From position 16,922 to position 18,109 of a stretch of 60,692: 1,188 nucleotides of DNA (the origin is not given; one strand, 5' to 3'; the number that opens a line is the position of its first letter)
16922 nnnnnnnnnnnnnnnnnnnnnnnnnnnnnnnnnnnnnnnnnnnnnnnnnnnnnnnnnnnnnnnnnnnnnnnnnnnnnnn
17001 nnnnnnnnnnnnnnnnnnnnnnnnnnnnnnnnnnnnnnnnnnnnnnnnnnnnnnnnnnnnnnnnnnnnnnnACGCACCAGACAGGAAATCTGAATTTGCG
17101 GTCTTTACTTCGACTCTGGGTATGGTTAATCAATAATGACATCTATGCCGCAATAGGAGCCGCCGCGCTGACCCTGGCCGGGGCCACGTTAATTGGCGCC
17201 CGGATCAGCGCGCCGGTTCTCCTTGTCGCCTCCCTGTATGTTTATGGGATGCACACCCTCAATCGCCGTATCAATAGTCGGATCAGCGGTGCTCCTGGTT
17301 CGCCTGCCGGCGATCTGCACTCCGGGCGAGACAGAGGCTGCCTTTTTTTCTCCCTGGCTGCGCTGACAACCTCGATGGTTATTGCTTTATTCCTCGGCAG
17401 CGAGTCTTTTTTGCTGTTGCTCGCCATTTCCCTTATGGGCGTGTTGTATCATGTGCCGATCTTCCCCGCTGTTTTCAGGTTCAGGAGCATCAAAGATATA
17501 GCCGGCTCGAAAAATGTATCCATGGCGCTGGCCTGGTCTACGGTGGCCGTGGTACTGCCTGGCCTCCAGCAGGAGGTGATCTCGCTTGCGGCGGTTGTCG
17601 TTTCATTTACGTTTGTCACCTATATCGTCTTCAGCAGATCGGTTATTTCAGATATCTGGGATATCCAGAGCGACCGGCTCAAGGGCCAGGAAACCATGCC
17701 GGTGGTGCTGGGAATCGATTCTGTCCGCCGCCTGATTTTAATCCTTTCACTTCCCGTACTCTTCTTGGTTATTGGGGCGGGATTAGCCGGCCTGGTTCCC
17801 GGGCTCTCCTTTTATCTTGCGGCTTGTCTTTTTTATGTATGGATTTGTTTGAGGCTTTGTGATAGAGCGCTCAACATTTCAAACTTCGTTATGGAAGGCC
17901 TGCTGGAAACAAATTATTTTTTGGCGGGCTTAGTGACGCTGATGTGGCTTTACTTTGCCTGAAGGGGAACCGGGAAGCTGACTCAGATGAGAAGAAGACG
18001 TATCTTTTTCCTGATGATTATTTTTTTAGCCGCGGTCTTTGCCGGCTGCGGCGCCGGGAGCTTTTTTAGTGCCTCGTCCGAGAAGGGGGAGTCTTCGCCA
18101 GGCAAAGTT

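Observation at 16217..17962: IspH fused to a UbiA-superfamily-like membrane domain at the end of an isoprenoid gene cluster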

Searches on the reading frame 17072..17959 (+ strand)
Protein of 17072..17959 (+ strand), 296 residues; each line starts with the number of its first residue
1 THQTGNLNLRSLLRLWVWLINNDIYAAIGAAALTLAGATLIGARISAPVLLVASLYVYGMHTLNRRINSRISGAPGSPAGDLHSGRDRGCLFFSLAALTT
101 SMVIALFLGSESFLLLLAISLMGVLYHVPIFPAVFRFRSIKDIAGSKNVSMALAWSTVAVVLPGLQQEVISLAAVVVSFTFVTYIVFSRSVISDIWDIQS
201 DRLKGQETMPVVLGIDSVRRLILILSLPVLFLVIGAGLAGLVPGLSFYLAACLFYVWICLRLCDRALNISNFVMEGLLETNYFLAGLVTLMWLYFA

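Call 3: search_protein_families(library=pfam, proteins=[window:17072-17959:+], max_evalue=1)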
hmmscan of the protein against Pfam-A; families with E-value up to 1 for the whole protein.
window:17072-17959:+ (296 aa): 1 family
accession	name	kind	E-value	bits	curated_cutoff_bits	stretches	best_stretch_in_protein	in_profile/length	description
PF01040.23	UbiA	-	1.7e-09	37.8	34.2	1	86-268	63-240/250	UbiA prenyltransferase family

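Call 4: search_protein_families(library=ncbifam, proteins=[window:17072-17959:+], max_evalue=1)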
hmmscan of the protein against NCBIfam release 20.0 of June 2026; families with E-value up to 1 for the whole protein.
window:17072-17959:+ (296 aa): 7 families
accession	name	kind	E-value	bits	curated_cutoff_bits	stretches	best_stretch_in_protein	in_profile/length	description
NF010117.0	PRK13591.1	equivalog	4.6e-14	52.2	238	1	19-236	33-241/307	prenyltransferase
NF009513.0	PRK12872.1-3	equivalog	6.8e-07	29.1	288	1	148-293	148-293/293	prenyltransferase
NF009512.0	PRK12872.1-1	equivalog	4.3e-06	26.5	278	1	166-234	167-236/303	geranylgeranylglycerol-phosphate geranylgeranyltransferase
NF009522.0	PRK12883.1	equivalog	5e-06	26.2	353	1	88-227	82-208/279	geranylgeranylglycerol-phosphate geranylgeranyltransferase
NF009521.0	PRK12882.1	equivalog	2.4e-05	23.7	296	1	87-221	83-206/280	geranylgeranylglycerol-phosphate geranylgeranyltransferase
NF009523.0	PRK12884.1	equivalog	0.00045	19.5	269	1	90-263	84-243/279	prenyltransferase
NF009525.0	PRK12887.1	equivalog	0.0031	16.9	226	1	50-269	63-279/310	homogentisate phytyltransferase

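Call 5: find_homologous_proteins(query=window:17072-17959:+, max_evalue=0.001)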
Query window:17072-17959:+ (296 aa): 7 proteins with E <= 0.001 among 8000 candidates.
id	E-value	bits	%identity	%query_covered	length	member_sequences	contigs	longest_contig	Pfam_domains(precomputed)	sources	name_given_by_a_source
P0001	8.1e-61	224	44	95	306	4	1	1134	PF01040.24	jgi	jgi:4-hydroxybenzoate polyprenyltransferase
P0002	1.9e-59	220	42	96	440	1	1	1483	PF01040.24,PF02401.24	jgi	jgi:4-hydroxy-3-methylbut-2-enyl diphosphate reductase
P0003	3.9e-55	206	42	93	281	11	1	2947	PF01040.24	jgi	jgi:4-hydroxy-3-methylbut-2-enyl diphosphate reductase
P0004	1.7e-53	200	42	88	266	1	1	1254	PF01040.24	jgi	-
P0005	3.8e-51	192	43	82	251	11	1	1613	PF01040.24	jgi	jgi:4-hydroxy-3-methylbut-2-enyl diphosphate reductase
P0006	4.5e-42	163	47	66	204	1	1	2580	PF01040.24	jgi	jgi:4-hydroxybenzoate polyprenyltransferase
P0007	3.5e-6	45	28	42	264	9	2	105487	PF01040.24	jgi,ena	-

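Call 10: find_related_loci(query=A1, collection=genome_contigs, flank=8000)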
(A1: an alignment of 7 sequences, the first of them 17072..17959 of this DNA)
Query A1 (296 aa) in genome_contigs; peptide patterns used: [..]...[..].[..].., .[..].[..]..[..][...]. (x = any residue, [..] = any of these).
185 stretches matched a pattern; 106 encode a relative of the query (tblastn E <= 1e-3); the best 80 are kept; 80 distinct loci.
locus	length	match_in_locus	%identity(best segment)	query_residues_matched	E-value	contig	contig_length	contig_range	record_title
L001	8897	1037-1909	60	2-292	3e-108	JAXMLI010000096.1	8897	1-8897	MAG: Smithellaceae bacterium isolate L4_metabat.bin.25 k141_7224, whole genome shotgun sequence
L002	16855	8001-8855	44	10-295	1e-74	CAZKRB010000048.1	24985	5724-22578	MAG TPA_asm: uncultured Syntrophus sp. isolate SRP192927_co7_623 genome assembly, contig: NODE_3367_length_24985_cov_7.4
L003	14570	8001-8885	46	1-293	7e-66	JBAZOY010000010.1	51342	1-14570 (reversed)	MAG: Syntrophales bacterium isolate SO_2017_SWC_17 scaffold_612_c1_LP-4_2017, whole genome shotgun sequence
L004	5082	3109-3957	44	11-293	2e-65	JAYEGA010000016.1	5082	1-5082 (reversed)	MAG: Thermodesulfobacteriota bacterium isolate MAG258 MAG258_16, whole genome shotgun sequence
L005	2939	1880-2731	44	9-292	3e-65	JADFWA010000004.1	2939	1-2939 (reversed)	MAG: Proteobacteria bacterium isolate C2.bin.20 k83_36241, whole genome shotgun sequence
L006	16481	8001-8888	43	2-293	6e-65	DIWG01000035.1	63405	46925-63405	MAG TPA_asm: Syntrophaceae bacterium UBA6112 UBA6112_contig_12453, whole genome shotgun sequence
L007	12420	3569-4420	42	12-295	4e-64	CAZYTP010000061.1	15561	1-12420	MAG TPA_asm: uncultured Syntrophales bacterium isolate SRP178699_co2_308 genome assembly, contig: NODE_3087_length_15561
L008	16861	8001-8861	40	9-295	2e-64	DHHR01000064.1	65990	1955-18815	MAG TPA_asm: Syntrophaceae bacterium UBA4767 UBA4767_contig_745, whole genome shotgun sequence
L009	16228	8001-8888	42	2-293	5e-64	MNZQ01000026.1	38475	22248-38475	MAG: Syntrophaceae bacterium CG2_30_58_14 cg2_3.0_scaffold_1400_c, whole genome shotgun sequence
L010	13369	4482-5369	42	2-293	2e-63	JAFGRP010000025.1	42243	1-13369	MAG: Deltaproteobacteria bacterium isolate Zod_Metabat.836 k87_1497303, whole genome shotgun sequence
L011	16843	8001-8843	40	12-293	2e-63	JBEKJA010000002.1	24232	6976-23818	MAG: Syntrophales bacterium isolate SPRUCE 312 SPRUCE_312_2, whole genome shotgun sequence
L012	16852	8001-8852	41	10-294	4e-63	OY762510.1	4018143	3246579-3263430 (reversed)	MAG: uncultured Syntrophus sp. isolate ce8641d8-6ba7-4885-b5ca-0195441cf687 genome assembly, chromosome: 1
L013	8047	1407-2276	45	8-296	4e-63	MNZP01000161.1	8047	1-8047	MAG: Syntrophaceae bacterium CG2_30_49_12 cg2_3.0_scaffold_9590_c, whole genome shotgun sequence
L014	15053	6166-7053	42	2-293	9e-63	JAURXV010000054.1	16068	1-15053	MAG: Syntrophales bacterium isolate E10_metabat.bin.36 E10_k141_491061, whole genome shotgun sequence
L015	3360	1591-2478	43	2-293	6e-63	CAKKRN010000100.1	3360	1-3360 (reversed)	Syntrophaceae bacterium isolate Hainich-H52-bin083-1 genome assembly, contig: H52-bin083_1_Hain_H52_02um_R2_26015_length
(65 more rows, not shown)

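Call 18: search_protein_representatives(alignment_id=A1)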
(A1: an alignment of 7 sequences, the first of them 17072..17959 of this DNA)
Query: 7 sequences, 293 profile positions. Proteins with E-value up to 0.001 (for the whole library): 2391; up to 1e-10: 760; up to 1e-30: 196. The best 150 are listed.
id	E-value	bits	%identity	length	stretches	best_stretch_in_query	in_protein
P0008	3.5e-122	423.8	-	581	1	2-290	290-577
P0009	8.4e-96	337.2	-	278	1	17-291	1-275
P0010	8.5e-91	320.8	-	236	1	53-286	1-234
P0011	1.4e-73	264.3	-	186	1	108-289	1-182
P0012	1.7e-67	244.3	-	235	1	78-288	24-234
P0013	8.3e-64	232.2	-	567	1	3-287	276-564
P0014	3.8e-63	230.0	-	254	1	40-227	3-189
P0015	6.5e-62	226.0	-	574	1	8-287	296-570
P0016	1.0e-59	218.8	-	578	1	5-283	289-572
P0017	1.8e-59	218.0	-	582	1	11-287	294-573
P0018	3.3e-59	217.1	-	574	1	7-286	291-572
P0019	4.7e-58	213.3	-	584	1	17-289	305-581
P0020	4.7e-57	210.0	-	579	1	8-286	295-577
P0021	6.8e-55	203.0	-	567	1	6-290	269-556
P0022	8.2e-55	202.7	-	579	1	6-289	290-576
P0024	1.3e-54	202.0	-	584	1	11-288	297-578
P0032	2.8e-50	187.8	-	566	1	9-289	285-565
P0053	1.2e-46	175.9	-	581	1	11-286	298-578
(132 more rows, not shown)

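Call 23: search_solved_structures(query=A2, max_evalue=1, show_alignments=4)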
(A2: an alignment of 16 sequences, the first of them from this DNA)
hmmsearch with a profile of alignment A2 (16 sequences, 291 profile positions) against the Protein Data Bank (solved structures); distinct sequences matched with E-value up to 1: 0.

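Call 24: search_protein_families(library=ncbifam, alignment_id=A2, max_evalue=0.001)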
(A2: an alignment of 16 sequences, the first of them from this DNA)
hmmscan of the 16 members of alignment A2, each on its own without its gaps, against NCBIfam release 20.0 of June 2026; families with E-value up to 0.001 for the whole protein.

A. member 1, seq(286 aa): 6 families
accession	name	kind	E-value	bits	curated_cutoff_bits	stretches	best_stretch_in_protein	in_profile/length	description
NF010117.0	PRK13591.1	equivalog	4.7e-14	52.2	238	1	9-226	33-241/307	prenyltransferase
NF009513.0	PRK12872.1-3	equivalog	7.3e-07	29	288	1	138-283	148-293/293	prenyltransferase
NF009512.0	PRK12872.1-1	equivalog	4.7e-06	26.4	278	1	156-224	167-236/303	geranylgeranylglycerol-phosphate geranylgeranyltransferase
NF009522.0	PRK12883.1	equivalog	9.6e-06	25.3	353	1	78-216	82-207/279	geranylgeranylglycerol-phosphate geranylgeranyltransferase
NF009521.0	PRK12882.1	equivalog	1.7e-05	24.2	296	1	77-211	83-206/280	geranylgeranylglycerol-phosphate geranylgeranyltransferase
NF009523.0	PRK12884.1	equivalog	0.00092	18.5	269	1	80-253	84-243/279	prenyltransferase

B. families by the number of members that match (of 16 scanned): 17 families
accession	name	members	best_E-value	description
NF010117.0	PRK13591.1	16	3.1e-17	prenyltransferase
NF009523.0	PRK12884.1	15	7.5e-11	prenyltransferase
NF009513.0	PRK12872.1-3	14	3.6e-10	prenyltransferase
NF009521.0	PRK12882.1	13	8.5e-09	geranylgeranylglycerol-phosphate geranylgeranyltransferase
NF009512.0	PRK12872.1-1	12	8.7e-10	geranylgeranylglycerol-phosphate geranylgeranyltransferase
NF009522.0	PRK12883.1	11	1.8e-07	geranylgeranylglycerol-phosphate geranylgeranyltransferase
NF004749.0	PRK06080.1-1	7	2.9e-06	1,4-dihydroxy-2-naphthoate polyprenyltransferase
NF004751.0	PRK06080.1-3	6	4.7e-05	1,4-dihydroxy-2-naphthoate polyprenyltransferase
NF005742.0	PRK07566.1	5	4.9e-07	chlorophyll synthase ChlG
NF009525.0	PRK12887.1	5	1.4e-05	homogentisate phytyltransferase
TIGR01476.1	chlor_syn_BchG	3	2.4e-07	(bacterio)chlorophyll synthase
NF009516.0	PRK12875.1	2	1.8e-07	prenyltransferase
NF004750.0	PRK06080.1-2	2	0.00033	1,4-dihydroxy-2-naphthoate polyprenyltransferase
NF009608.0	PRK13105.1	2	0.00057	prenyltransferase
NF009926.0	PRK13387.1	1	8.4e-06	1,4-dihydroxy-2-naphthoate polyprenyltransferase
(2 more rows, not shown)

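Call 25: search_protein_families(library=pfam, alignment_id=A2, max_evalue=0.01)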
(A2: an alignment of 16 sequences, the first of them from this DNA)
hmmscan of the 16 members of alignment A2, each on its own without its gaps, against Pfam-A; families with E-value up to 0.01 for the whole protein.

A. member 1, seq(286 aa): 1 family
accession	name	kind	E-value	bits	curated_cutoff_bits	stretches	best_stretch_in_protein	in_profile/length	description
PF01040.23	UbiA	-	1.7e-09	37.8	34.2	1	78-258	67-240/250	UbiA prenyltransferase family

B. families by the number of members that match (of 16 scanned): 4 families
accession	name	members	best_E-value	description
PF01040.23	UbiA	16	7.5e-19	UbiA prenyltransferase family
PF12666.12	PrgI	1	0.0053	PrgI family protein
PF17112.10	Tom6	1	0.0071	Mitochondrial import receptor subunit Tom6, fungal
PF13396.11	PLDc_N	1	0.0097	Phospholipase_D-nuclease N-terminal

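Call 52: list_cluster_members(proteins=[P0013, P0018, P0020, P0024, P0032, P0053])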
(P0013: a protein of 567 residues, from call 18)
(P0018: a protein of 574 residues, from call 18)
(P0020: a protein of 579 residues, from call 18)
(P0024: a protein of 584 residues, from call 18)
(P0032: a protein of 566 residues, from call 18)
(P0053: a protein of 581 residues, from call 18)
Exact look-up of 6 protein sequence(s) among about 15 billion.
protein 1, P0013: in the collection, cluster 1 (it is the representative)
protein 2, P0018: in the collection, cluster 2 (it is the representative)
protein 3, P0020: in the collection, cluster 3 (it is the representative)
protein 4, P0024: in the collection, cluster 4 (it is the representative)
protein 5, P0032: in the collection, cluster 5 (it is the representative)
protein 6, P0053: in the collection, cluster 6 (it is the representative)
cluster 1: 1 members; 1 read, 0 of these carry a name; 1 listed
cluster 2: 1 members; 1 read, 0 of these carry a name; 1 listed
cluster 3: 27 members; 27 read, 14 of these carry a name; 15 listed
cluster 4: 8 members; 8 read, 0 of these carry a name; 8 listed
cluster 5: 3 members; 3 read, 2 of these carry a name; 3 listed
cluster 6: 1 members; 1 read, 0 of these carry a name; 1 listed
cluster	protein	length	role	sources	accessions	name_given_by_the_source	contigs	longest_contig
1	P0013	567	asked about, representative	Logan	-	-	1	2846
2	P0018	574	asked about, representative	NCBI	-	-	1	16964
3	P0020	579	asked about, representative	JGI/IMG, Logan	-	-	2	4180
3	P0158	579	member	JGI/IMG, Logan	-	4-hydroxy-3-methylbut-2-enyl diphosphate reductase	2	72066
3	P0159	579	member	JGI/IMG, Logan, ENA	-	4-hydroxy-3-methylbut-2-enyl diphosphate reductase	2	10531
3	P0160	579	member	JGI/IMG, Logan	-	(E)-4-hydroxy-3-methyl-but-2-enyl pyrophosphate reductase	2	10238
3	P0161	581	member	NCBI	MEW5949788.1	MAG: 4-hydroxy-3-methylbut-2-enyl diphosphate reductase [Thermodesulfobacteriota ...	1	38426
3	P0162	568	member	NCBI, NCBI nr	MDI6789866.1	MAG: 4-hydroxy-3-methylbut-2-enyl diphosphate reductase, partial [Thermodesulfobacteriota ... | 4-hydroxy-3-methylbut-2-enyl diphosphate reductase [Thermodesulfobacteriota bacterium]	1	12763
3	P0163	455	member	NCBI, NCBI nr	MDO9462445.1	MAG: UbiA family prenyltransferase, partial [Deltaproteobacteria bacterium] | UbiA family prenyltransferase [Deltaproteobacteria bacterium]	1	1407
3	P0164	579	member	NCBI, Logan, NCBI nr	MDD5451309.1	MAG: 4-hydroxy-3-methylbut-2-enyl diphosphate reductase [Desulfovibrionales bacterium] | 4-hydroxy-3-methylbut-2-enyl diphosphate reductase [Desulfovibrionales bacterium]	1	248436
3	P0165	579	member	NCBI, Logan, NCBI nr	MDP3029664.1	MAG: 4-hydroxy-3-methylbut-2-enyl diphosphate reductase [Deltaproteobacteria bacterium] | 4-hydroxy-3-methylbut-2-enyl diphosphate reductase [Deltaproteobacteria bacterium]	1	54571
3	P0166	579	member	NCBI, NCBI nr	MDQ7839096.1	MAG: 4-hydroxy-3-methylbut-2-enyl diphosphate reductase [Thermodesulfobacteriota ... | 4-hydroxy-3-methylbut-2-enyl diphosphate reductase [Thermodesulfobacteriota bacterium]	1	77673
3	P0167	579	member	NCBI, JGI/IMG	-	4-hydroxy-3-methylbut-2-enyl diphosphate reductase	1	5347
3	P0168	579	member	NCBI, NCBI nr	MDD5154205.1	MAG: 4-hydroxy-3-methylbut-2-enyl diphosphate reductase [Desulfovibrionales bacterium] | 4-hydroxy-3-methylbut-2-enyl diphosphate reductase [Desulfovibrionales bacterium]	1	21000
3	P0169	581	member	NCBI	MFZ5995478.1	MAG: 4-hydroxy-3-methylbut-2-enyl diphosphate reductase [Thermodesulfobacteriota ...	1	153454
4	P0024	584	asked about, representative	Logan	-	-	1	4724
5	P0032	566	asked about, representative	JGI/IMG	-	4-hydroxy-3-methylbut-2-enyl diphosphate reductase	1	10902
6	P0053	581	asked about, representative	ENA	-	-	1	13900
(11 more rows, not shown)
